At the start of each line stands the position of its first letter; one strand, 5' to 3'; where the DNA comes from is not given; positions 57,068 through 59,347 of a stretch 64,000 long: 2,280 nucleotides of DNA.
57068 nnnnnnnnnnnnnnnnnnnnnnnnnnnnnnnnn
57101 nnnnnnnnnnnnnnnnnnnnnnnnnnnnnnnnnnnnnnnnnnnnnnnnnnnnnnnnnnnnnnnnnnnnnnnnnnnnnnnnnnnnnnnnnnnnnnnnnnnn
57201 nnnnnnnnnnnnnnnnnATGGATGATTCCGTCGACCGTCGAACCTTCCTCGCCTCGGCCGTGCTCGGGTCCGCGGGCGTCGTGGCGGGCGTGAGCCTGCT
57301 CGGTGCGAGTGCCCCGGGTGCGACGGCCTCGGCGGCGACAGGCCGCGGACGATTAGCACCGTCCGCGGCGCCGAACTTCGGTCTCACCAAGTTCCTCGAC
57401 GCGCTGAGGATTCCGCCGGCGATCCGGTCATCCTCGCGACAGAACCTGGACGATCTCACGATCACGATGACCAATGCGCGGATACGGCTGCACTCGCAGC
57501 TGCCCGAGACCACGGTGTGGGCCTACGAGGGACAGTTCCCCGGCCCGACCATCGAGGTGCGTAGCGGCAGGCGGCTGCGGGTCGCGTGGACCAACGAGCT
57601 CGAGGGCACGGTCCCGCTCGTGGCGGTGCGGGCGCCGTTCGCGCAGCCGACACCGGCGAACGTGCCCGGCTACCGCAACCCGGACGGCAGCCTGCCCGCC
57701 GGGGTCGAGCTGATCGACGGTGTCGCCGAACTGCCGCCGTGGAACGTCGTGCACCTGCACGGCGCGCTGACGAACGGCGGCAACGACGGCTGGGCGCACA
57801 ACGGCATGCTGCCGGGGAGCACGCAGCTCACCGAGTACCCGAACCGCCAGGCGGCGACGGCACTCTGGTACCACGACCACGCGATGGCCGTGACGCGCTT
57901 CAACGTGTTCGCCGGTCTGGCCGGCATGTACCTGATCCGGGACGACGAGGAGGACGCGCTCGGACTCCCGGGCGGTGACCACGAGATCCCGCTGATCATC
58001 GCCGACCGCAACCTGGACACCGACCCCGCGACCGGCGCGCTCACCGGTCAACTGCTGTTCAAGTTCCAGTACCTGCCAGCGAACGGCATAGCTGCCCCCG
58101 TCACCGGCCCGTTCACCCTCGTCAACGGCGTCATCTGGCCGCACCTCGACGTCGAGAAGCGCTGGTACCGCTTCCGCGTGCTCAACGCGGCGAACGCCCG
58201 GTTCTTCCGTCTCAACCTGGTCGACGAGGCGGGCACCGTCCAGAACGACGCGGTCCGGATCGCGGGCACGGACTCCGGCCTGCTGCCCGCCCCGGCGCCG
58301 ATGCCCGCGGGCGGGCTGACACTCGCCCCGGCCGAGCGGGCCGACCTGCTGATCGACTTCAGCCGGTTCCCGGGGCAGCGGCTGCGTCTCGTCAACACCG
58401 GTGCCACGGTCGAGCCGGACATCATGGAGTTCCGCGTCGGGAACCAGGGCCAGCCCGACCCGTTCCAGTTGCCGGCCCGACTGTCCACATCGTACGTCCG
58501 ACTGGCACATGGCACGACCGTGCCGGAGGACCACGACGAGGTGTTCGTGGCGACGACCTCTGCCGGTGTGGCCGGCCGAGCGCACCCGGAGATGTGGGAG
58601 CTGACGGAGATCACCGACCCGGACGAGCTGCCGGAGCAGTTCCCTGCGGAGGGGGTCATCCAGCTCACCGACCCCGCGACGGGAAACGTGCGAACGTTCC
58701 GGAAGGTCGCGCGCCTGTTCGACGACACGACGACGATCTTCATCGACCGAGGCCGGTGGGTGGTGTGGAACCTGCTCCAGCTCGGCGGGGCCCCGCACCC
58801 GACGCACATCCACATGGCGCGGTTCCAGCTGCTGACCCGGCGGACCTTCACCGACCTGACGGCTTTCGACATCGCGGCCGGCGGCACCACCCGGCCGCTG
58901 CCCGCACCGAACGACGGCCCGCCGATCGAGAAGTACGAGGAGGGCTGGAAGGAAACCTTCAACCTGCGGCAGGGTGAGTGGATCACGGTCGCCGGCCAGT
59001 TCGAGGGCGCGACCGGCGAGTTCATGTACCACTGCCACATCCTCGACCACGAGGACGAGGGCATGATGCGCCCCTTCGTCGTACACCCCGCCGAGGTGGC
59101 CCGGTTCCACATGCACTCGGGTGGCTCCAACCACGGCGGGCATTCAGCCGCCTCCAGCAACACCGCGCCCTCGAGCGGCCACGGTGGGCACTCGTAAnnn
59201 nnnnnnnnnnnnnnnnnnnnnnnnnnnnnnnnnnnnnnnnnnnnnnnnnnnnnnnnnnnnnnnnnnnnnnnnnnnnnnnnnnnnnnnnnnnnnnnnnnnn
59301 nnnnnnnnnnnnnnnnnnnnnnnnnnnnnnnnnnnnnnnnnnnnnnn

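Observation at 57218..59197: Tat-exported multicopper oxidase inside the rif-like block: candidate dedicated rifamycin oxidase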

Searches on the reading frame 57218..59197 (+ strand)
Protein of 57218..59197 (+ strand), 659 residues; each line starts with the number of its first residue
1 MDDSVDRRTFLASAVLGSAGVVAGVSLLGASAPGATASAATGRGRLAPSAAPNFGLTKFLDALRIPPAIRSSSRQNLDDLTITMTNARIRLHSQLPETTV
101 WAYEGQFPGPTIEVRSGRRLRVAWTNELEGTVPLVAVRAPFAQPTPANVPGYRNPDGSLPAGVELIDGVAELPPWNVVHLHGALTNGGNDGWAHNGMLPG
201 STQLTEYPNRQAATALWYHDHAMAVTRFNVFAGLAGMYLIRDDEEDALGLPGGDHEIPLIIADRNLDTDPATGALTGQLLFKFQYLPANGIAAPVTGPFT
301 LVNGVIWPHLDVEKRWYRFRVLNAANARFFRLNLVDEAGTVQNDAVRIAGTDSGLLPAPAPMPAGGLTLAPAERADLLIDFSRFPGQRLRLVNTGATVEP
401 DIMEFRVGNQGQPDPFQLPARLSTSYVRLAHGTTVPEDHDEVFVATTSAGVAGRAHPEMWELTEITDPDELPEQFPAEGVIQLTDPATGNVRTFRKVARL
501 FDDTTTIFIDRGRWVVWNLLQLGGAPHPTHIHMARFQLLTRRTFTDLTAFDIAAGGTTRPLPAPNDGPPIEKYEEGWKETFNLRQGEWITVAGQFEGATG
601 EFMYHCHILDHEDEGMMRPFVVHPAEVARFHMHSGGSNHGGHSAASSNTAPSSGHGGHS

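Call 3: search_protein_families(library=pfam, proteins=[window:57218-59197:+])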
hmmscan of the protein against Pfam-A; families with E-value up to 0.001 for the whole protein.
window:57218-59197:+ (659 aa): 2 families
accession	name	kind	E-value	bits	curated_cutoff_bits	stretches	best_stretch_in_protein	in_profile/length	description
PF07731.20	Cu-oxidase_2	-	9.1e-21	74.5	20.4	1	497-625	24-136/137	Multicopper oxidase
PF07732.21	Cu-oxidase_3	-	2.6e-19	69.9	21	2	177-244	50-118/119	Multicopper oxidase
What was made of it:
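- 57218..59197 (+): Multicopper oxidase gene, 659 aa, PhsA family, signal-bearing clade. Pfam Cu-oxidase_3 and Cu-oxidase_2 (call 3).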

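Call 7: find_homologous_proteins(query=window:57218-59197:+)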
Query window:57218-59197:+ (659 aa): 1776 proteins with E <= 0.001 among 8000 candidates; the best 120 are listed.
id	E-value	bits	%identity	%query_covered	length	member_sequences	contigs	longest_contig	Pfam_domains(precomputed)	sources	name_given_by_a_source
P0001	0.0e+0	1293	86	100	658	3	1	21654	PF07731.21,PF07732.22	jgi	jgi:FtsP/CotA-like multicopper oxidase with cupredoxin domain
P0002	0.0e+0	1243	84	96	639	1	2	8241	PF07731.21,PF07732.22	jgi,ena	-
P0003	0.0e+0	1243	81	100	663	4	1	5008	PF07731.21,PF07732.22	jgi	jgi:FtsP/CotA-like multicopper oxidase with cupredoxin domain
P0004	0.0e+0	1232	81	100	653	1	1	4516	PF07731.21,PF07732.22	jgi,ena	-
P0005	0.0e+0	1227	83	97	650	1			PF07731.21,PF07732.22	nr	nr:copper oxidase [uncultured bacterium]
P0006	0.0e+0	1202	79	100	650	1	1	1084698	PF07731.21,PF07732.22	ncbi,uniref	ncbi:multicopper oxidase domain-containing protein [Amycolatopsis ultiminotia]|uniref:Multicopper ox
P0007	0.0e+0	1198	80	100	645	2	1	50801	PF07731.21,PF07732.22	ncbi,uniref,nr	ncbi:multicopper oxidase domain-containing protein [Amycolatopsis sp. A133]|uniref:multicopper oxida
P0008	0.0e+0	1194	80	96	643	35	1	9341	PF07731.21,PF07732.22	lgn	-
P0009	0.0e+0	1192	80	100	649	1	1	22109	PF07731.21,PF07732.22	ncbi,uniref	ncbi:multicopper oxidase family protein [Actinophytocola sp.]|uniref:multicopper oxidase family prot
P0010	0.0e+0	1189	81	96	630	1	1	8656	PF07731.21,PF07732.22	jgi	jgi:FtsP/CotA-like multicopper oxidase with cupredoxin domain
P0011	0.0e+0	1189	80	96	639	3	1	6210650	PF07731.21,PF07732.22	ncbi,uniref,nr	ncbi:Multicopper oxidase with three cupredoxin domains (includes cell division protein FtsP and spor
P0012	0.0e+0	1178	79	98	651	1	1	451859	PF07731.21,PF07732.22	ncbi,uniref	ncbi:multicopper oxidase family protein [Micromonospora sp. NPDC051925]|uniref:multicopper oxidase f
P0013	0.0e+0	1173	78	100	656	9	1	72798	PF07731.21,PF07732.22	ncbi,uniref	ncbi:multicopper oxidase domain-containing protein [Micromonospora rifamycinica]|uniref:multicopper 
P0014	0.0e+0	1170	81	93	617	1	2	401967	PF07731.21,PF07732.22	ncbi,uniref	ncbi:multicopper oxidase family protein [Micromonospora sp. NPDC000089]|uniref:multicopper oxidase f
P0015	0.0e+0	1168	78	100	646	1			PF07731.21,PF07732.22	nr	nr:copper oxidase [uncultured bacterium]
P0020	0.0e+0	1153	77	100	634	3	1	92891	PF07731.21,PF07732.22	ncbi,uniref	ncbi:multicopper oxidase family protein [Amycolatopsis tolypomycina]|uniref:multicopper oxidase fami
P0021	0.0e+0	1151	77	97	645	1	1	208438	PF07731.21,PF07732.22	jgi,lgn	jgi:FtsP/CotA-like multicopper oxidase with cupredoxin domain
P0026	0.0e+0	1118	74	100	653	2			PF07731.21,PF07732.22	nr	nr:copper oxidase [uncultured bacterium]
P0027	0.0e+0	1097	73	98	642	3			PF07731.21,PF07732.22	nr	nr:copper oxidase [uncultured bacterium]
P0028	0.0e+0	1092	72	96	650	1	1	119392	PF07731.21,PF07732.22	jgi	jgi:FtsP/CotA-like multicopper oxidase with cupredoxin domain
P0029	0.0e+0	1087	74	97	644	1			PF07731.21,PF07732.22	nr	nr:copper oxidase [uncultured bacterium] AXL05618.1 copper oxidase [uncultured bacterium]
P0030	0.0e+0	1072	72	96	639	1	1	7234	PF07731.21,PF07732.22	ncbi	-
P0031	0.0e+0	1068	71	100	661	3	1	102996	PF07731.21,PF07732.22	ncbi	-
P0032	0.0e+0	1052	71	97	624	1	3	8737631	PF07731.21,PF07732.22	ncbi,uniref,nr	ncbi:multicopper oxidase family protein [Kutzneria kofuensis]|uniref:Multicopper oxidase CueO n=1 Ta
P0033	0.0e+0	1049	70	100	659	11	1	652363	PF07731.21,PF07732.22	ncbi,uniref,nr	ncbi:multicopper oxidase family protein [Amycolatopsis vancoresmycina]|uniref:multicopper oxidase fa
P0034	0.0e+0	1046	79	83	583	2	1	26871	PF07731.21,PF07732.22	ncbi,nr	ncbi:copper oxidase [Actinomadura sp. WAC 06369]|nr:copper oxidase [Actinomadura sp. WAC 06369]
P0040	0.0e+0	1025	69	97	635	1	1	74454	PF07731.21,PF07732.22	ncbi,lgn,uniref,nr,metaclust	ncbi:multicopper oxidase family protein [Actinokineospora enzanensis]|uniref:multicopper oxidase fam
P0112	2.8e-236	804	61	88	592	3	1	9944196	PF07731.21,PF07732.22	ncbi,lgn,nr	ncbi:multicopper oxidase domain-containing protein [Amycolatopsis sp. FU40]|nr:multicopper oxidase d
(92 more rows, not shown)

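Call 8: search_solved_structures(query=window:57218-59197:+, show_alignments=2)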
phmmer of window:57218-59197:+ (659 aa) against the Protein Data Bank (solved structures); distinct sequences matched with E-value up to 0.001: 73 (the best 60 are shown).
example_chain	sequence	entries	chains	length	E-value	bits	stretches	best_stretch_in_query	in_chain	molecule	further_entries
3gyr_A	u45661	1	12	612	8.2e-155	520.1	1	55-644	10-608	Phenoxazinone synthase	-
1gsk_A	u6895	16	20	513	2.5e-77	264.1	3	176-429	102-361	SPORE COAT PROTEIN A | COTA LACCASE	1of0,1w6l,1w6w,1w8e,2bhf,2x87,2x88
4a68_A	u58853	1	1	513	4.1e-77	263.3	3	176-429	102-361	SPORE COAT PROTEIN A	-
4akq_A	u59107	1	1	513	6.1e-77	262.8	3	176-429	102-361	SPORE COAT PROTEIN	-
4a67_A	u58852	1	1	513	6.1e-77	262.7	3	176-429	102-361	SPORE COAT PROTEIN A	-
2wsd_A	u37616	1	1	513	1.3e-76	261.7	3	176-429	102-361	SPORE COAT PROTEIN A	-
4a66_A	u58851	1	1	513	1.7e-76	261.3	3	176-429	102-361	SPORE COAT PROTEIN A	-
4akp_A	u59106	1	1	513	1.8e-76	261.2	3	176-429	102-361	SPORE COAT PROTEIN A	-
4ako_A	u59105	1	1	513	2.9e-76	260.5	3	176-429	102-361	SPORE COAT PROTEIN A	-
5zlk_A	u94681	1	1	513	4.4e-76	259.9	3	176-429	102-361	Spore coat protein A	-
5zlm_A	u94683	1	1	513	5e-76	259.7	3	176-429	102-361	Spore coat protein A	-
5zll_A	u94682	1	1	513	5e-76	259.7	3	176-429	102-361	Spore coat protein A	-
7z5p_A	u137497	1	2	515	7.6e-75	255.8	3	175-400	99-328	Copper oxidase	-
9bd5_A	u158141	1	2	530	9.1e-75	255.6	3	167-420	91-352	Spore coat protein A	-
8z5b_A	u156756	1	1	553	3.4e-69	237.2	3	176-423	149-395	Multicopper oxidase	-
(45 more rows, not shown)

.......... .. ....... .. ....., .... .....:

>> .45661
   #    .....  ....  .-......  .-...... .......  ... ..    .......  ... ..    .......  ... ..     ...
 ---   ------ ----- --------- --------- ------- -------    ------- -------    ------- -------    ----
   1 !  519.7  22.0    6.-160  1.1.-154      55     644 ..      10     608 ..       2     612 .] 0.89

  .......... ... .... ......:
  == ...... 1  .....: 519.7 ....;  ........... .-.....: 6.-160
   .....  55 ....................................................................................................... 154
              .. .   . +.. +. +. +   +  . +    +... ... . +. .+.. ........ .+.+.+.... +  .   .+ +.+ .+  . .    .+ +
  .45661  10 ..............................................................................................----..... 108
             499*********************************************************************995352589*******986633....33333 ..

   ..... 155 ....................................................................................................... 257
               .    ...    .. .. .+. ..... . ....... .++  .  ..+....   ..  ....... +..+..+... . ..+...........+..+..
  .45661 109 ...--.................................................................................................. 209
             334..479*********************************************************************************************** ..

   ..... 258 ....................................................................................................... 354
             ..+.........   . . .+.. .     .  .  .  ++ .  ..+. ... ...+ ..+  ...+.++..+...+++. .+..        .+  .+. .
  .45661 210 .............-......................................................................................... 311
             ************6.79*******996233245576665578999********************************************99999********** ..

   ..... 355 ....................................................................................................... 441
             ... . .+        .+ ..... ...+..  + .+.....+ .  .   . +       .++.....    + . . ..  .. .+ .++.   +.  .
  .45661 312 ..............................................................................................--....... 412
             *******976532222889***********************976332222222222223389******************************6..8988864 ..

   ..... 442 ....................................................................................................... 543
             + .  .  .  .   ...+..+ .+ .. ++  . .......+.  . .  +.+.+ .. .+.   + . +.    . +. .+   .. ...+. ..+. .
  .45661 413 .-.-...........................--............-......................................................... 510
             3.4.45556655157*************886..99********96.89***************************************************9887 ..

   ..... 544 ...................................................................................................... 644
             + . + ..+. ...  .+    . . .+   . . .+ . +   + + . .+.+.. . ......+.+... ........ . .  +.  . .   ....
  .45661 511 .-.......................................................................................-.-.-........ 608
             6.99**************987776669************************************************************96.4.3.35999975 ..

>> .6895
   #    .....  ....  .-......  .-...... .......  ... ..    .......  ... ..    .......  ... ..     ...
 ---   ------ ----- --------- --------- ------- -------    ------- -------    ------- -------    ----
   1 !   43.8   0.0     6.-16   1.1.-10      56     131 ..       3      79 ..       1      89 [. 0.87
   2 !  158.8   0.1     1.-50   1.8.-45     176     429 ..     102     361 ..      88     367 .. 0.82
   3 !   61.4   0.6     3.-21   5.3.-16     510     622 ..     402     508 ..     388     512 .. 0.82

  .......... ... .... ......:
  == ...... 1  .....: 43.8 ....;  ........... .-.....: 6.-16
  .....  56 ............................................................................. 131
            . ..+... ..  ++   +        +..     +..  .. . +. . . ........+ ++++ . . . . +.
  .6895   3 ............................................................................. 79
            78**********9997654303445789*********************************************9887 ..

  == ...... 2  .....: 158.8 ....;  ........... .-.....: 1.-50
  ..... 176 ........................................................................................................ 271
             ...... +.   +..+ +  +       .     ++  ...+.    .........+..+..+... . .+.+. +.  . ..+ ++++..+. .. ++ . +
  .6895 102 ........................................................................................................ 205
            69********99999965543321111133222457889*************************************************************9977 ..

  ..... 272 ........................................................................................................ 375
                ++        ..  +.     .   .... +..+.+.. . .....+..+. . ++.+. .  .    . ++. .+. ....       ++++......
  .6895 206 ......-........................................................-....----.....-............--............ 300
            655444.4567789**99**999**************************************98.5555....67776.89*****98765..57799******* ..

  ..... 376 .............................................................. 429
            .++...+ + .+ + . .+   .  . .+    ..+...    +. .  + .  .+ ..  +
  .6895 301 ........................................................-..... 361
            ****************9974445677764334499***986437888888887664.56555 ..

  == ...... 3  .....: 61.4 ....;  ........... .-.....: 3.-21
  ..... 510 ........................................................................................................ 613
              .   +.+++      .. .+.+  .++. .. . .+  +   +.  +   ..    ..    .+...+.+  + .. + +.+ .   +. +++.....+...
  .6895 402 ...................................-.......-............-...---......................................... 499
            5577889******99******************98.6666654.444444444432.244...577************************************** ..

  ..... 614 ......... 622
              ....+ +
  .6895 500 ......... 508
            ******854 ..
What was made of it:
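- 57218..59197 (+): 3GYR at E 8e-155 (call 8).
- On Multicopper oxidase (three-domain, laccase-like): They align with PhsA and CotA (call 8).
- On PhsA (o-aminophenol oxidase) equivalog: 3GYR at E 8e-155, covering residues 55-644 of the window protein and 10-608 of the chain (call 8).
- Closest known: Phenoxazinone synthase PhsA of Streptomyces antibioticus. Same: The copper motifs and the His/Gly tail are the same (call 8).
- Closest known: CotA laccase / bilirubin oxidase group of three-domain multicopper oxidases. Same: The copper-site motifs match (WYHDH, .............) and there is clear homology (E 2.5e-77, call 8).
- Checked: There is a full-length match to phenoxazinone synthase 3GYR, E 8e-155 (call 8).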

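Call 10: find_related_loci(query=window:57218-59197:+, collection=genome_contigs, flank=10000)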
Query window:57218-59197:+ (659 aa) in genome_contigs; peptide patterns used: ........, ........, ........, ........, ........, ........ (x = any residue, [..] = any of these).
228 stretches matched a pattern; 216 encode a relative of the query (tblastn E <= 1e-3); the best 80 are kept; 80 distinct loci.
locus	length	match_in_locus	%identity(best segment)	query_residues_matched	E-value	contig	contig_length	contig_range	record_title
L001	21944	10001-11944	81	1-648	0e+0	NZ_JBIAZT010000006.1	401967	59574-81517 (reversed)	Micromonospora sp. NPDC000089 NPDC000089_26_B4.ctg-0006, whole genome shotgun sequence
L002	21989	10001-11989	80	1-658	0e+0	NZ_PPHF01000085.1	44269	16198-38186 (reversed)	Amycolatopsis sp. CA-126428 CA-126428_85, whole genome shotgun sequence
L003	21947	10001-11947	79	1-658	0e+0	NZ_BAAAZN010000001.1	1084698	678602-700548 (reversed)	Amycolatopsis ultiminotia strain JCM 16898 sequence01, whole genome shotgun sequence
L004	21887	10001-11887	83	1-633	0e+0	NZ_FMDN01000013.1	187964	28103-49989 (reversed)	Micromonospora halophytica strain DSM 43171, whole genome shotgun sequence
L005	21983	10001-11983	80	1-658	0e+0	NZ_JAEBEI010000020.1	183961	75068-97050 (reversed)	Amycolatopsis sp. cmx-4-61 cmx-4-61_NODE_20_length_183961_cov_15.828813, whole genome shotgun sequence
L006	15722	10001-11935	80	1-658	0e+0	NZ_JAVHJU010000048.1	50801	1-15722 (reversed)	Amycolatopsis sp. A133 NODE_41_length_50801_cov_112.674434, whole genome shotgun sequence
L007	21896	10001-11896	81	1-639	0e+0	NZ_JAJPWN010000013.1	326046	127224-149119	Amycolatopsis sp. lyj-23 NODE_13_length_326046_cov_12.863353, whole genome shotgun sequence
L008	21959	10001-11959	74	1-651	0e+0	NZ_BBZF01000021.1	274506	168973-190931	Micromonospora okii strain TP-A0468, whole genome shotgun sequence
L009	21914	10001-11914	78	3-658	0e+0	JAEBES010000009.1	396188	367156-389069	UNVERIFIED_CONTAM: Amycolatopsis sp. cmx-13-12 cmx-13-12_NODE_9_length_396188_cov_24.078175, whole genome shotgun sequen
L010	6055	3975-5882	77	3-658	0e+0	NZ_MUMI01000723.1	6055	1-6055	Amycolatopsis kentuckyensis strain NRRL B-24129 NRRL_B-24129_contig_723, whole genome shotgun sequence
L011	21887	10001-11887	78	3-639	0e+0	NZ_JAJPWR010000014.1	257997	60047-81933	Amycolatopsis sp. lyj-109 NODE_14_length_257997_cov_19.721557, whole genome shotgun sequence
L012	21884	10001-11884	78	1-632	0e+0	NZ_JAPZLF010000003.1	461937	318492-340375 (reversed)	Micromonospora sp. RTGN7 contig00003, whole genome shotgun sequence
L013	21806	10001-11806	81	24-637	0e+0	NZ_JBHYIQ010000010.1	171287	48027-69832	Amycolatopsis sp. NPDC059021 NPDC059021_T51_C4.ctg-0010, whole genome shotgun sequence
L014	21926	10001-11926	73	1-632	0e+0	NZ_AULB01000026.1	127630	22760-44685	Actinomadura rifamycini DSM 43936 H505DRAFT_scaffold00023.23_C, whole genome shotgun sequence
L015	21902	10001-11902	69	1-640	0e+0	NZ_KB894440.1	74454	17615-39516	Actinokineospora enzanensis DSM 44649 C503DRAFT_scaffold00038.38, whole genome shotgun sequence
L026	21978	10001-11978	83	1-658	0e+0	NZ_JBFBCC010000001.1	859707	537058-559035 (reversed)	Amycolatopsis sp. NPDC051045 NPDC051045_298_B7.ctg-0001, whole genome shotgun sequence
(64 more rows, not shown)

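Call 16: find_encoding_contigs(protein=window:57218-59197:+, flank=10000, max_places=4)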
Protein window:57218-59197:+ (659 aa): no gene with exactly this product is on record in the collection.
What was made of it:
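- Tried and rejected: The exact protein is not on record (call 16).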

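Call 17: find_encoding_contigs(protein=P0033, flank=10000, max_places=2)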
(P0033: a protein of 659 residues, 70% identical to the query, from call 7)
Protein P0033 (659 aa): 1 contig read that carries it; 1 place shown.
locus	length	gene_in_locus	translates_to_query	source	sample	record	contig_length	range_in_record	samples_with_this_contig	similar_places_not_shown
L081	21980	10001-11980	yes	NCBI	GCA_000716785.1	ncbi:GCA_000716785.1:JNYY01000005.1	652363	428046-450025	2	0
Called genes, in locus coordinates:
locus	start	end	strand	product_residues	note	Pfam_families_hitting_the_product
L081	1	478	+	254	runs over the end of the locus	PF00561:Abhydrolase_1 (faint), PF00975:Thioesterase, PF12697:Abhydrolase_6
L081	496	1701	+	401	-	PF16911:PapA_C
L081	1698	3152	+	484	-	PF00070:Pyr_redox (faint), PF01266:DAO (weak), PF01494:FAD_binding_3, PF07992:Pyr_redox_2 (faint)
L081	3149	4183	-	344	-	PF02515:CoA_transf_3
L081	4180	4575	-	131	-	PF02310:B12-binding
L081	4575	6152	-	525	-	PF01642:MM_CoA_mutase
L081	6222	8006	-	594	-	PF00664:ABC_membrane, PF00005:ABC_tran, PF13401:AAA_22 (faint)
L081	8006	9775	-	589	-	PF00664:ABC_membrane, PF00005:ABC_tran, PF02463:SMC_N (faint)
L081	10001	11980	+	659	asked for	PF07732:Cu-oxidase_3 (weak), PF07731:Cu-oxidase_2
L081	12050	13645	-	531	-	PF01039:Carboxyl_trans, PF03255:ACCA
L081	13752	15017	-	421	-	PF00067:p450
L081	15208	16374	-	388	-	PF00067:p450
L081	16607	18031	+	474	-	PF03559:Hexose_dehydrat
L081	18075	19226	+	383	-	PF13579:Glyco_trans_4_4 (weak), PF21036:EryCIII-like_N, PF06722:EryCIII-like_C, PF00201:UDPGT (weak), PF04101:Glyco_tran_28_C (weak)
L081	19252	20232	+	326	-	PF01975:SurE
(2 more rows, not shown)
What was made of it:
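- the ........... cluster (call 17);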
